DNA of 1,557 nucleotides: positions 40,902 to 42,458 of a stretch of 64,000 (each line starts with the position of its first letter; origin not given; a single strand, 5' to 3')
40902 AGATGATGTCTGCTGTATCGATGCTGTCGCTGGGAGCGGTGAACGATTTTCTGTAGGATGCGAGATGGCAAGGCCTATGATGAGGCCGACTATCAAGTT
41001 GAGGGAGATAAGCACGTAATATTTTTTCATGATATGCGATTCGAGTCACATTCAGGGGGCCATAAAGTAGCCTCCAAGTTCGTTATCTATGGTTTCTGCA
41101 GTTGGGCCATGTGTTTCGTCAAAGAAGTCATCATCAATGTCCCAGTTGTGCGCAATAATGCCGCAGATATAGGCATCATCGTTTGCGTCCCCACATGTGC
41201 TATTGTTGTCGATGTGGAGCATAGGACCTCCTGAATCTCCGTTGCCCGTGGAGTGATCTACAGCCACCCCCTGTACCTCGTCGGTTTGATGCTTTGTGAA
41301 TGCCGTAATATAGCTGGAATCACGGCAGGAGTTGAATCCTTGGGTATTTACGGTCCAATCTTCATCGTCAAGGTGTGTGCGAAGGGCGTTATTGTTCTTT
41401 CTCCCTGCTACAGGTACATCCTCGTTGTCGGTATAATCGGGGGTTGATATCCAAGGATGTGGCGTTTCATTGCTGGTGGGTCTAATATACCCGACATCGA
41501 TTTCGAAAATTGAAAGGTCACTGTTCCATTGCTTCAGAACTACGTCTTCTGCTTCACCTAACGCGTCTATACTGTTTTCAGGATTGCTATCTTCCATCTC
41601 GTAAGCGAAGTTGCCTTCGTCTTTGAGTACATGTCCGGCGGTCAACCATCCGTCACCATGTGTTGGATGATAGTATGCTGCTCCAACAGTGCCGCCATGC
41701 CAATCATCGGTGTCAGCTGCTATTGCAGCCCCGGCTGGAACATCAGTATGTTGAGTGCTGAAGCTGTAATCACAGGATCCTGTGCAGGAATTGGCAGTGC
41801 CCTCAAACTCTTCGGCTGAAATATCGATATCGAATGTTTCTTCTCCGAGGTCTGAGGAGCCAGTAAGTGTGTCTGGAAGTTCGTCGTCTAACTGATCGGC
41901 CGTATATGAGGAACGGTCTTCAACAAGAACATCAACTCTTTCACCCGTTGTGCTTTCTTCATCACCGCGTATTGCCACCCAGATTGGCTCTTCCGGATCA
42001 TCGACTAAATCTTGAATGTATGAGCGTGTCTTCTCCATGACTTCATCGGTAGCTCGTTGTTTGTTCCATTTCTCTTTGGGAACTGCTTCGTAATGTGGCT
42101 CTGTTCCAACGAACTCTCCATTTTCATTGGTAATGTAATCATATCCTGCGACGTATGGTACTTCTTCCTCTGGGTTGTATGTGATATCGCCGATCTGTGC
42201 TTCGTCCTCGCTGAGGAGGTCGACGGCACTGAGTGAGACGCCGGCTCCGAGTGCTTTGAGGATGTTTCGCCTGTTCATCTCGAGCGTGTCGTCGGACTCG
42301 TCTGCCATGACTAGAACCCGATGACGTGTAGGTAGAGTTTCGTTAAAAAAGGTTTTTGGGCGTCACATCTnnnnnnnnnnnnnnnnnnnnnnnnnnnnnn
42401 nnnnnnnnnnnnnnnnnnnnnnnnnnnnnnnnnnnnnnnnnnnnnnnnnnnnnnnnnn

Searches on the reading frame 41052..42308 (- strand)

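Call 72: search_protein_families(library=pfam, proteins=[window:41052-42308:-], max_evalue=0.001)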
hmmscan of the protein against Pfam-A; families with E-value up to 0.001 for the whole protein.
window:41052-42308:- (418 aa): 2 families
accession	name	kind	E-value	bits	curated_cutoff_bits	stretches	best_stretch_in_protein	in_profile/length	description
PF13365.12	Trypsin_2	-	5.2e-05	24.4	27.6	1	218-367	8-138/144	Trypsin-like peptidase domain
PF00089.32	Trypsin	-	0.00017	22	20.6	1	221-368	36-189/220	Trypsin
